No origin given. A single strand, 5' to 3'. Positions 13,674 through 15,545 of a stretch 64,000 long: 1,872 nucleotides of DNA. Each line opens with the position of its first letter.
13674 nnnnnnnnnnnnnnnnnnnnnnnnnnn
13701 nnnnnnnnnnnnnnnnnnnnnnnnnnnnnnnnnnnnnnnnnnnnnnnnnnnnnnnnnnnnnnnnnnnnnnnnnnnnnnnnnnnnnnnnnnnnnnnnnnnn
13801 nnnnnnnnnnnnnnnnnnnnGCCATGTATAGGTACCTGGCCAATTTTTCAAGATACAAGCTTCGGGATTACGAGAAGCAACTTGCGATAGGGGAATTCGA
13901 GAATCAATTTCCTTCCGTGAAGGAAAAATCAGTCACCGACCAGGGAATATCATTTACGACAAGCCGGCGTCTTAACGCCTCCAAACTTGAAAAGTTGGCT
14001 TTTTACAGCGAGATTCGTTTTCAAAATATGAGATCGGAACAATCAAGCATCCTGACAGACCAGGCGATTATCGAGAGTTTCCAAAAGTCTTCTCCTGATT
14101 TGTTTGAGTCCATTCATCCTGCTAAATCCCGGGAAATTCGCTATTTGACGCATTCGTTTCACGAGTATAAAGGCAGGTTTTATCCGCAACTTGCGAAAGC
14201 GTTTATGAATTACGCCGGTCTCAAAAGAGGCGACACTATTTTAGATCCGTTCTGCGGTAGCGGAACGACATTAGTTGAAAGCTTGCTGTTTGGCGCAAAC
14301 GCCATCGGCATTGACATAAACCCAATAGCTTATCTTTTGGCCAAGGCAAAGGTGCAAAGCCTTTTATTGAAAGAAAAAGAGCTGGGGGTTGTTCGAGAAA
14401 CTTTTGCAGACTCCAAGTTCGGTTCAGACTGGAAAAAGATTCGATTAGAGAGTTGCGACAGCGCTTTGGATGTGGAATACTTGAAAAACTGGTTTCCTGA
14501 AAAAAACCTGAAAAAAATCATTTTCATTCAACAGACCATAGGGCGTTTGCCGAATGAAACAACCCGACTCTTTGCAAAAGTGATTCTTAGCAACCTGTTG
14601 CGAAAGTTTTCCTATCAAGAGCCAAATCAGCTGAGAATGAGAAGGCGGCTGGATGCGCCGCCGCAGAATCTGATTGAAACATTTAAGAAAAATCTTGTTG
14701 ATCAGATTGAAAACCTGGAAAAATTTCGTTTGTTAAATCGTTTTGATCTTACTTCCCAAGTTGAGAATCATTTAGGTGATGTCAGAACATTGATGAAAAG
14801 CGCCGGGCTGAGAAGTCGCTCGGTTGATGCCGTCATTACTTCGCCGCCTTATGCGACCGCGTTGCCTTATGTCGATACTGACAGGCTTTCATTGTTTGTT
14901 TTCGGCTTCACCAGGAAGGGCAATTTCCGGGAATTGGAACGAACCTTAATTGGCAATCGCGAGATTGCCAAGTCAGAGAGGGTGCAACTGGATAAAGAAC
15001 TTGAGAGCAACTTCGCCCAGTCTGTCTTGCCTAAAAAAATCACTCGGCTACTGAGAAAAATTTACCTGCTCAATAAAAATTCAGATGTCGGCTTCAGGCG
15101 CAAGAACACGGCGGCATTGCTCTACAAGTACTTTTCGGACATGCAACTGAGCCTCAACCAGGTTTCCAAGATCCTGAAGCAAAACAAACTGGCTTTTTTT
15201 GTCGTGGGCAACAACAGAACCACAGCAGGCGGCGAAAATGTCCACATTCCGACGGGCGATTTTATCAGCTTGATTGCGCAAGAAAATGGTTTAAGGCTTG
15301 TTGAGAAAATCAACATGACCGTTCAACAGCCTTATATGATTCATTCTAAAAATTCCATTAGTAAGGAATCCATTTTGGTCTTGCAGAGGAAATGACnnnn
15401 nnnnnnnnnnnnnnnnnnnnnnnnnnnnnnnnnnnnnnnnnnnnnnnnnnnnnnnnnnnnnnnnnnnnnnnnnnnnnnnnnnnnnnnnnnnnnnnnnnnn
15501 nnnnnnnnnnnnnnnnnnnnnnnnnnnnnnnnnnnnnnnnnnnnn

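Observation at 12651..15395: The methyltransferase family looks circularly permuted: a beta-class-type AdoMet module placed N-terminal to the SPPY catalytic motif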

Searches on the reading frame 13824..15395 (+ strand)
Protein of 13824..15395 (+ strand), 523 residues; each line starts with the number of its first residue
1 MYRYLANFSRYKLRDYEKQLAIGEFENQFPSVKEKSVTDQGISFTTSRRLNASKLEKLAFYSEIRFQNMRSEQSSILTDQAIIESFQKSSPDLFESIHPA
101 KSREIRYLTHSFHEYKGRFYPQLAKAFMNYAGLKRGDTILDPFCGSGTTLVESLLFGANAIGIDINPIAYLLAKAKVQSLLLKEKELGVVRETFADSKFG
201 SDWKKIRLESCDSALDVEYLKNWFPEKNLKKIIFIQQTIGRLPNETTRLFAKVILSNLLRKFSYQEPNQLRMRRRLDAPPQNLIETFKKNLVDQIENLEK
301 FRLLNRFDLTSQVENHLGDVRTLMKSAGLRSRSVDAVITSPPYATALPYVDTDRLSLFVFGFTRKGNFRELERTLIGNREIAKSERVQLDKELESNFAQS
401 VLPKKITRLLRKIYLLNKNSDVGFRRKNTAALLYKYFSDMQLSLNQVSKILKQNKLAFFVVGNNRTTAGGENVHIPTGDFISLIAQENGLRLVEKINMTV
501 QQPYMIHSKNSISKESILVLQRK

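Call 3: search_protein_families(library=pfam, proteins=[window:13824-15395:+], max_evalue=1)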
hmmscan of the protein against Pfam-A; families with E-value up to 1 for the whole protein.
window:13824-15395:+ (523 aa): 11 families
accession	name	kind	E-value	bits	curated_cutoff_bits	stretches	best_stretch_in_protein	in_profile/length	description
PF01555.25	N6_N4_Mtase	-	6.5e-16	59.4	26.7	2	132-170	178-216/221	DNA methylase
PF01170.24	UPF0020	-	5.6e-14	52.7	22.3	1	116-171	9-64/197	RMKL-like, methyltransferase domain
PF13847.12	Methyltransf_31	-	0.00034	20.8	27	1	134-183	2-54/145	Methyltransferase domain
PF03602.21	Cons_hypoth95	-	0.00034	20.8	24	1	135-191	41-97/182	Conserved hypothetical protein 95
PF09445.16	Methyltransf_15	-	0.00086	19.4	22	0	307-356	45-93/165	RNA cap guanine-N2 methyltransferase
PF02086.21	MethyltransfD12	-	0.003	17.7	22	1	135-179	20-64/253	D12 class N6 adenine-specific DNA methyltransferase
PF13649.12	Methyltransf_25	-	0.04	15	27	1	139-179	1-43/97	Methyltransferase domain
PF16022.11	DUF4783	-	0.077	13.5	24.1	0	63-119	25-81/102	Domain of unknown function (DUF4783)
PF02384.22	N6_Mtase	-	0.085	12.6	20.4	0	114-153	23-64/311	N-6 DNA Methylase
PF02353.26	CMAS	-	0.14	11.8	27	1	127-184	54-112/273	Mycolic acid cyclopropane synthetase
PF06325.19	PrmA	-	0.16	11.9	22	1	133-177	159-204/296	Ribosomal protein L11 methyltransferase (PrmA)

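Call 4: search_protein_families(library=ncbifam, proteins=[window:13824-15395:+], max_evalue=1)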
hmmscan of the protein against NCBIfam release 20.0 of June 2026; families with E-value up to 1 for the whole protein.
window:13824-15395:+ (523 aa): 13 families
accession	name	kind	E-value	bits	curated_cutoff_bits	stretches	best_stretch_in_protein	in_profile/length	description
TIGR01177.1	TIGR01177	hypoth_equivalog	1.9e-16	60.3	316.55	1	119-166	166-213/330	TIGR01177 family methyltransferase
NF040721.1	Trm14_Arch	equivalog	6.5e-07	28.8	280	1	118-160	174-216/370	tRNA (guanine(6)-N2)-methyltransferase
NF042963.1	DUF1156_antiphage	equivalog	4.2e-06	25.2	1000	1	138-178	186-226/960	anti-phage-associated DUF1156 domain-containing protein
NF008748.0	PRK11783.1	equivalog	1.8e-05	23.2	466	1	122-159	178-216/704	bifunctional 23S rRNA (guanine(2069)-N(7))-methyltransferase RlmK/23S rRNA (guanine(2445)-N(2))-methyltransferase RlmL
NF050803.1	DnaMtaseCcrMCaul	equivalog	7.2e-05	21.8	830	1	131-181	201-251/350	adenine-specific DNA-methyltransferase CcrM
NF011528.0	PRK14968.1-2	equivalog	0.00016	21.3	171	1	128-179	31-84/205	putative methyltransferase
NF008572.0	PRK11524.1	equivalog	0.002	17.3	292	1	105-167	185-246/294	adenine-specific DNA-methyltransferase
NF045667.1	MTase_DVU1556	equivalog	0.0028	17.1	155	1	123-179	10-67/213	DVU_1556 family methyltransferase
NF040850.1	Trm14_Thcoccales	equivalog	0.0045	16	480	1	122-166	205-248/365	tRNA (guanine(6)-N2)-methyltransferase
NF010253.0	PRK13699.1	subfamily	0.0067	16.1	244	1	136-165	164-193/226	DNA methyltransferase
NF001790.0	PRK00517.3-3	equivalog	0.015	14.7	269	1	134-178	121-166/262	50S ribosomal protein L11 methyltransferase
NF033398.1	rRNA_meth_EmtA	equivalog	0.031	13.7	625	1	118-178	170-231/336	EmtA family 23S rRNA (guanine(2470)) methyltransferase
NF043040.1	corrin_prot_MT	hypoth_equivalog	0.037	13.5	180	1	134-182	40-88/216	corrinoid protein-associated methyltransferase CpaM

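Call 28: find_homologous_proteins(query=window:13824-15395:+)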
Query window:13824-15395:+ (523 aa): 3315 proteins with E <= 0.001 among 8000 candidates; the best 120 are listed.
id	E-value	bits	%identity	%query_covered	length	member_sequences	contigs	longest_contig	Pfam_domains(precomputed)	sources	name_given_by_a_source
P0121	0.0e+0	1045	91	100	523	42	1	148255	PF01170.25,PF01555.25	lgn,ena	-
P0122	5.2e-250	849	73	100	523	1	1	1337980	PF13847.13,PF01170.25,PF09445.17,PF01555.25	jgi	jgi:site-specific DNA-methyltransferase (cytosine-N4-specific)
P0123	1.7e-248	844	73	100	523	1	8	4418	PF13847.13,PF01170.25,PF09445.17,PF01555.25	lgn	-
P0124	4.7e-247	839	72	100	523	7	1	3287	PF13847.13,PF01170.25,PF01555.25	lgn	-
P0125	1.4e-246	837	72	100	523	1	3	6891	PF13847.13,PF01170.25,PF01555.25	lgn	-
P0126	2.9e-246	836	72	100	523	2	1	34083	PF13847.13,PF01170.25,PF09445.17,PF01555.25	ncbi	-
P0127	3.4e-245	833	70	100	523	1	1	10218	PF13847.13,PF03602.22,PF01170.25,PF01555.25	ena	-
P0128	8.6e-244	828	71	100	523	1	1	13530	PF13847.13,PF01170.25,PF09445.17,PF01555.25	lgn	-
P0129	2.8e-243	826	70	100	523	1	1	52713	PF03602.22,PF01170.25,PF09445.17,PF01555.25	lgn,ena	-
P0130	2.9e-242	823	72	100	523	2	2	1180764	PF13847.13,PF01170.25,PF09445.17,PF01555.25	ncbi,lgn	ncbi:MAG: DNA methyltransferase [Candidatus Kapaibacterium sp.]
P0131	1.0e-241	821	71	100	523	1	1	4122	PF13847.13,PF01170.25,PF01555.25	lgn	-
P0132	1.2e-241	821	69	100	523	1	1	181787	PF13847.13,PF01170.25,PF01555.25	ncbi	ncbi:MAG: DNA methyltransferase [bacterium]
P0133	4.0e-240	816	70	100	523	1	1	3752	PF13847.13,PF01170.25,PF01555.25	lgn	-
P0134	1.5e-239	814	70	100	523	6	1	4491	PF13847.13,PF01170.25,PF01555.25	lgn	-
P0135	1.9e-239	814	69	100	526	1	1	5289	PF13847.13,PF01170.25,PF01555.25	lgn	-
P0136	2.9e-239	813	70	100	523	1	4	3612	PF13847.13,PF01170.25,PF01555.25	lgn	-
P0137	7.9e-239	812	71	100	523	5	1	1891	PF13847.13,PF01170.25,PF01555.25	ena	-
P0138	4.0e-238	809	70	100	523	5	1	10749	PF13847.13,PF01170.25,PF09445.17,PF01555.25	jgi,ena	jgi:site-specific DNA-methyltransferase (cytosine-N4-specific)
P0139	1.2e-237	808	70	100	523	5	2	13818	PF13847.13,PF02086.22,PF01170.25,PF01555.25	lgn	-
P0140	1.3e-236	804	69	100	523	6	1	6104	PF13847.13,PF01170.25,PF01555.25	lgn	-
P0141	4.5e-235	799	69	100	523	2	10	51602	PF01170.25,PF09445.17,PF01555.25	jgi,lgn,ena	jgi:tRNA G10 N-methylase Trm11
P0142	4.8e-235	799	68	100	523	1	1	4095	PF13847.13,PF01170.25,PF01555.25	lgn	-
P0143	3.8e-234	796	69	100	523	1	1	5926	PF13847.13,PF01170.25,PF01555.25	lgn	-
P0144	5.7e-234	796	69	100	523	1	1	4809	PF13847.13,PF01170.25,PF01555.25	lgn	-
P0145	9.7e-234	795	67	100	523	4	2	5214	PF13847.13,PF03602.22,PF01170.25,PF09445.17,PF01555.25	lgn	-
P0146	9.2e-233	792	68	100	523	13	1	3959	PF13847.13,PF01170.25,PF01555.25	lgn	-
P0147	9.2e-233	792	68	100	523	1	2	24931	PF13847.13,PF03602.22,PF01170.25,PF09445.17,PF01555.25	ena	-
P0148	1.2e-232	791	68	100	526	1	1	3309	PF13847.13,PF01170.25,PF09445.17,PF01555.25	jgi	-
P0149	3.0e-232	790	68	100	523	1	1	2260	PF13847.13,PF03602.22,PF02086.22,PF01170.25,PF09445.17,PF01555.25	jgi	jgi:tRNA G10 N-methylase Trm11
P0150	4.0e-232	790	68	100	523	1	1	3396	PF03602.22,PF01170.25,PF09445.17,PF01555.25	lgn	-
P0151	4.9e-232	789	68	100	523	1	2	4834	PF01170.25,PF01555.25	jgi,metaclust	metaclust:\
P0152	1.6e-231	788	68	100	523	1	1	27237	PF13847.13,PF01170.25,PF01555.25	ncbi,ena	-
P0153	2.5e-231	787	68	100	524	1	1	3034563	PF13847.13,PF03602.22,PF01170.25,PF09445.17,PF01555.25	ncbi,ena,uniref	ncbi:DNA methyltransferase [Candidatus Spongiihabitans sp.]|uniref:TRM11 family SAM-dependent methyl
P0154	7.5e-231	785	69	100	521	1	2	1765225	PF13847.13,PF01170.25,PF01555.25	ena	-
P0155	1.2e-230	785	67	100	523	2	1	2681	PF13847.13,PF01170.25,PF01555.25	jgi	-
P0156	6.7e-230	782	67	100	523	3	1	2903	PF13847.13,PF03602.22,PF01170.25,PF01555.25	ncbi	-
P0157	5.7e-229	779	67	100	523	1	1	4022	PF01170.25,PF01555.25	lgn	-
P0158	2.3e-228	777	68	100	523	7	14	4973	PF13847.13,PF01170.25,PF01555.25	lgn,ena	-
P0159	1.9e-227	774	68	100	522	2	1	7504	PF13847.13,PF01170.25,PF09445.17,PF01555.25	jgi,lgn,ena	-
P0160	2.5e-225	767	66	100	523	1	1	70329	PF13847.13,PF01170.25,PF01555.25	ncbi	-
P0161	2.0e-224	764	67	100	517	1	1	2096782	PF01170.25,PF01555.25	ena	-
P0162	4.7e-224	763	68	96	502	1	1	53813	PF03602.22,PF01170.25,PF09445.17,PF01555.25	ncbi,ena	-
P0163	1.2e-223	762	64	100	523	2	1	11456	PF01170.25,PF01555.25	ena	-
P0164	1.1e-221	755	66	100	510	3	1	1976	PF13847.13,PF01170.25,PF01555.25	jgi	-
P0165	1.7e-221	754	66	100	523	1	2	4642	PF01170.25,PF09445.17,PF01555.25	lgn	-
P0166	2.1e-221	754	65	100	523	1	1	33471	PF13847.13,PF03602.22,PF01170.25,PF09445.17,PF01555.25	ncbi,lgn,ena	-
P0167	1.8e-218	745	64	100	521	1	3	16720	PF01170.25,PF09445.17,PF01555.25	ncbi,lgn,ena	-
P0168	4.2e-217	740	64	100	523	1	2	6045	PF13847.13,PF01170.25,PF01555.25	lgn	-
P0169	1.7e-215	735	65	100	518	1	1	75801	PF01170.25,PF09445.17,PF01555.25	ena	-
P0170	3.4e-215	734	65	100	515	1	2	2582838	PF01170.25,PF09445.17,PF01555.25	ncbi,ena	-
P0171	4.2e-215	733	64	100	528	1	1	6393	PF01170.25,PF01555.25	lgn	-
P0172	7.4e-215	733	62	100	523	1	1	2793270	PF01170.25,PF01555.25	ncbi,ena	-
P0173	9.9e-215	732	64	100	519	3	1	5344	PF01170.25,PF09445.17,PF01555.25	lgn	-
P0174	1.3e-213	728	62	100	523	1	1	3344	PF13847.13,PF01170.25,PF09445.17,PF01555.25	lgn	-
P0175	3.9e-212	724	61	100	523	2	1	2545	PF13847.13,PF03602.22,PF01170.25,PF01555.25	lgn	-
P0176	2.6e-211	721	62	100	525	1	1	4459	PF13847.13,PF01170.25,PF09445.17,PF01555.25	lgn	-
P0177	1.7e-199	682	61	100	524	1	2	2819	PF13847.13,PF01170.25,PF01555.25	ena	-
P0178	1.9e-199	682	59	100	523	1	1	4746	PF02086.22,PF01170.25,PF09445.17,PF01555.25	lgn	-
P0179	1.4e-197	676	58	100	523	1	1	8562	PF01170.25,PF09445.17,PF01555.25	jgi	jgi:tRNA G10 N-methylase Trm11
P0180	8.0e-197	673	63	93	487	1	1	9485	PF01170.25,PF01555.25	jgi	jgi:site-specific DNA-methyltransferase (cytosine-N4-specific)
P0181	2.5e-196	671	58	100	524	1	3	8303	PF13847.13,PF01170.25,PF01555.25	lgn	-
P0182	3.2e-195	668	61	98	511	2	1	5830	PF13847.13,PF01170.25,PF09445.17,PF01555.25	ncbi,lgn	-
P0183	3.5e-194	664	60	100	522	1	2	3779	PF01170.25,PF01555.25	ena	-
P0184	3.7e-194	664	64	88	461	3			PF13847.13,PF01170.25,PF01555.25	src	-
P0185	9.4e-193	660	58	100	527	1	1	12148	PF01170.25,PF01555.25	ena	-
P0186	1.4e-192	659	58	100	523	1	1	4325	PF01170.25,PF09445.17,PF01555.25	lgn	-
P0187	5.2e-192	657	58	100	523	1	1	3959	PF01170.25,PF09445.17,PF01555.25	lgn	-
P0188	1.5e-181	623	56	100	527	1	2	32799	PF13847.13,PF01170.25,PF09445.17,PF01555.25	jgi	jgi:site-specific DNA-methyltransferase (cytosine-N4-specific)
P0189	5.5e-179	614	56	100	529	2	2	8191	PF01170.25,PF01555.25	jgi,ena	-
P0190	2.6e-177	609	56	100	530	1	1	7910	PF01170.25,PF09445.17,PF01555.25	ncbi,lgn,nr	ncbi:MAG: DNA adenine methylase [Anaerolineales bacterium]|nr:DNA adenine methylase [Anaerolineales 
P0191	3.1e-177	609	55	100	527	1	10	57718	PF01170.25,PF01555.25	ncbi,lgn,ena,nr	ncbi:hypothetical protein H8E88_28270 [candidate division KSB1 bacterium]|nr:hypothetical protein [c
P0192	1.3e-176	606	54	100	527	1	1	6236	PF01170.25,PF01555.25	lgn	-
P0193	9.3e-175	600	62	83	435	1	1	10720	PF01170.25,PF09445.17,PF01555.25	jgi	jgi:site-specific DNA-methyltransferase (cytosine-N4-specific)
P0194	7.9e-172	591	54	100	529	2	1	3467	PF02086.22,PF01170.25,PF01555.25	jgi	jgi:DNA modification methylase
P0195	1.1e-171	590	55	100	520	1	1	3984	PF13847.13,PF01170.25,PF01555.25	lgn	-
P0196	1.5e-171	590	52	100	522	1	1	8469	PF01170.25,PF01555.25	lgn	-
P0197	2.9e-171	589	53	100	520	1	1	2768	PF01170.25,PF01555.25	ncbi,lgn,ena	-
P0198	1.3e-168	580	53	100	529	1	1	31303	PF01170.25,PF01555.25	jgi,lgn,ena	-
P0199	1.0e-165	571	52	100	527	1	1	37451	PF03602.22,PF01170.25,PF09445.17,PF01555.25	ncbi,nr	ncbi:hypothetical protein E3V36_04605 [Candidatus Marinimicrobia bacterium MT.SAG.2]|nr:hypothetical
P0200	7.4e-165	568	53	100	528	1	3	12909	PF13847.13,PF01170.25,PF01555.25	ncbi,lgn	-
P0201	9.3e-165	567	50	100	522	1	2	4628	PF01170.25,PF01555.25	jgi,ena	-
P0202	9.2e-164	564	51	100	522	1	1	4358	PF01170.25,PF01555.25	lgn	-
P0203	1.9e-162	560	52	100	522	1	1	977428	PF01170.25,PF01555.25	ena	-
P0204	1.1e-161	557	51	100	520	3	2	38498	PF01170.25,PF01555.25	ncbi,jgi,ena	-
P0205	2.3e-155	536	48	100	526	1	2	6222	PF13847.13,PF01170.25,PF09445.17,PF01555.25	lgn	-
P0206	2.6e-155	536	51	100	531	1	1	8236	PF01170.25,PF01555.25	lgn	-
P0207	2.6e-152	526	49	100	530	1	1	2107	PF01170.25,PF01555.25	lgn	-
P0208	1.7e-151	524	48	100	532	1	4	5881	PF01170.25,PF01555.25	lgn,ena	-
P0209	9.3e-151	521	48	100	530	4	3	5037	PF01170.25,PF01555.25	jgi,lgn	-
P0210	2.3e-150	520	47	100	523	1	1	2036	PF01170.25,PF01555.25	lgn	-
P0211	2.2e-148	513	48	100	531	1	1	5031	PF01170.25,PF01555.25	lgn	-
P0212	1.2e-147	511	48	100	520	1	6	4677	PF01170.25,PF01555.25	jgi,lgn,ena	-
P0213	1.1e-146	508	48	100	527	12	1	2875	PF01170.25,PF01555.25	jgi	-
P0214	2.3e-145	503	47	100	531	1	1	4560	PF03602.22,PF01170.25,PF01555.25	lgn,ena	-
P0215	6.3e-143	495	46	100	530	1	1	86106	PF01170.25,PF01555.25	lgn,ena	-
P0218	5.4e-129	449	43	100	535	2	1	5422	PF01170.25,PF01555.25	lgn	-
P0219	1.7e-128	448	44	100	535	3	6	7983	PF01170.25,PF01555.25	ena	-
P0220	2.2e-125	438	44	100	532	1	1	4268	PF01170.25,PF01555.25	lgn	-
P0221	2.2e-122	428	42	100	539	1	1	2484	PF01170.25,PF01555.25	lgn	-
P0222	2.2e-121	424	43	99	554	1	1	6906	PF01170.25,PF01555.25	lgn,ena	-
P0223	1.1e-120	422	44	93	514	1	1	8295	PF01170.25,PF01555.25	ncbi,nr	ncbi:MAG: DNA methyltransferase [Planctomycetota bacterium]|nr:DNA methyltransferase [Planctomycetot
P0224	4.5e-120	420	41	100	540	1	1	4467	PF01170.25,PF01555.25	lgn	-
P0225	2.9e-119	417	42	99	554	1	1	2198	PF01170.25,PF01555.25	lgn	-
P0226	6.9e-117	410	41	100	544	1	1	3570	PF01170.25,PF01555.25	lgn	-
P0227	1.8e-116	408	41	100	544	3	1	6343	PF01170.25,PF01555.25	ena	-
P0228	1.9e-116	408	41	100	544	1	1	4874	PF01170.25,PF01555.25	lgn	-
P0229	4.1e-116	407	42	99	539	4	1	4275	PF01170.25,PF01555.25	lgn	-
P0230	5.0e-116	407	41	100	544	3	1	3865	PF01170.25,PF01555.25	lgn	-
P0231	2.4e-113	398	42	100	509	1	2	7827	PF01170.25,PF01555.25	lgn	-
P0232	7.6e-111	390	41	98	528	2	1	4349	PF01170.25,PF01555.25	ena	-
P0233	7.3e-110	386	41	100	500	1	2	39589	PF01170.25,PF01555.25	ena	-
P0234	6.5e-108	380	37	80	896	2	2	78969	PF03602.22,PF01170.25,PF01555.25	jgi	jgi:tRNA G10 N-methylase Trm11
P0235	4.5e-107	377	36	98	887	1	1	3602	PF13847.13,PF03602.22,PF02086.22,PF01170.25,PF01555.25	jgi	-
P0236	1.6e-106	375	40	100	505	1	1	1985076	PF01170.25,PF01555.25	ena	-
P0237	3.1e-106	374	40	100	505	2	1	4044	PF01170.25,PF01555.25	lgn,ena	-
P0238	6.2e-106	373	40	98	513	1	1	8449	PF13847.13,PF01170.25,PF08241.19,PF01555.25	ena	-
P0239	1.0e-105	373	38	80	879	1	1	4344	PF03602.22,PF01170.25,PF01555.25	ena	-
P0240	4.0e-105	371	59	56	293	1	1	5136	PF01170.25,PF01555.25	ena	-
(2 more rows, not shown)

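Call 56: search_protein_families(library=padloc, proteins=[window:13824-15395:+], max_evalue=0.001)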
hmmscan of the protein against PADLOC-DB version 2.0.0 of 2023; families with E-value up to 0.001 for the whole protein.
window:13824-15395:+ (523 aa): 43 families (the best 25 are shown)
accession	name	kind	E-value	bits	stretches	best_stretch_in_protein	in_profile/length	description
PDLC03377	MTase_II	-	5.1e-69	231.2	1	6-522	5-503/504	Type II methyltransferase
PDLC03322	MTase_II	-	9.2e-42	141.4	1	101-489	28-399/446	Type II methyltransferase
PDLC03380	MTase_II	-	2.2e-35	120.6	1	102-384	24-309/393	Type II methyltransferase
PDLC03224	MTase_II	-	5e-32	109.4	1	110-515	68-466/481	Type II methyltransferase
PDLC03369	MTase_II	-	2.4e-29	100.5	2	88-181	92-186/532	Type II methyltransferase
PDLC03239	MTase_II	-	5.3e-29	99.2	1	100-358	56-309/442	Type II methyltransferase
PDLC03362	MTase_II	-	4.6e-27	92.9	1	106-465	40-379/438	Type II methyltransferase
PDLC03364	MTase_II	-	4.7e-21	73.2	1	109-363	32-269/380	Type II methyltransferase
PDLC03249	MTase_II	-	6.1e-21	72.8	1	103-226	98-229/541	Type II methyltransferase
PDLC03353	MTase_II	-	3.6e-18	64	2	135-178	208-251/260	Type II methyltransferase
PDLC03325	MTase_II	-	7.1e-14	49.4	1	109-180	64-136/426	Type II methyltransferase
PDLC04134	mad2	-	8.4e-13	45.9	1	120-180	276-336/492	mads_2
PDLC03387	MTase_II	-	4.2e-12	43.8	1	117-182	216-280/289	Type II methyltransferase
PDLC03351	MTase_II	-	9.3e-12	42.8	1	112-193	124-200/348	Type II methyltransferase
PDLC03306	MTase_II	-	1.4e-10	38.7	1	105-177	26-95/422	Type II methyltransferase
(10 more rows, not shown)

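Call 60: predict_structure(alignment_id=A3)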
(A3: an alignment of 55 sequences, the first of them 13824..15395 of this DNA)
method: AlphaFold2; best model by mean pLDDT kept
length: 523 residues; sequences in the alignment: 55
mean_pLDDT: 89.6   pTM: 0.91
mean pLDDT of the five models: 89.6, 89.4, 88.7, 88.3, 86.7
residues with pLDDT >= 90: 350; 70-90: 139; 50-70: 31; < 50: 3
segments of 3 or more residues with pLDDT < 50: 504-506
pLDDT, mean of each block of 10 residues (from residue 1): 95 93 95 93 94 95 93 90 81 70 84 76 96 96 93 97 93 95 94 79 87 84 96 95 95 95 88 90 95 93 88 95 95 97 71 89 88 81 87 86 93 91 85 93 97 98 86 91 97 91 52 85 97
secondary structure, 60 per line:
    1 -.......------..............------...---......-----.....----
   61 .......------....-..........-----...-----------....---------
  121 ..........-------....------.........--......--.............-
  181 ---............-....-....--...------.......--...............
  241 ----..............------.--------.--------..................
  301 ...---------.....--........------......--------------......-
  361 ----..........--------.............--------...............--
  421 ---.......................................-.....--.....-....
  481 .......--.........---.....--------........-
elements in order: E2-8 H15-28 E35-37 E41-46 H52-56 E61-67 E74-77 H79-88 H108-111 H121-130 E138-141 H148-156 E159-164 H167-179 H184-195 H197-200 H202-205 H217-223 H226-240 H245-258 H283-303 E313-317 H320-327 E334-339 H354-359 H365-374 H383-395 H404-418 H424-450 E451-462 E464-468 E471-475 H477-487 E490-498 H502-506 E515-522
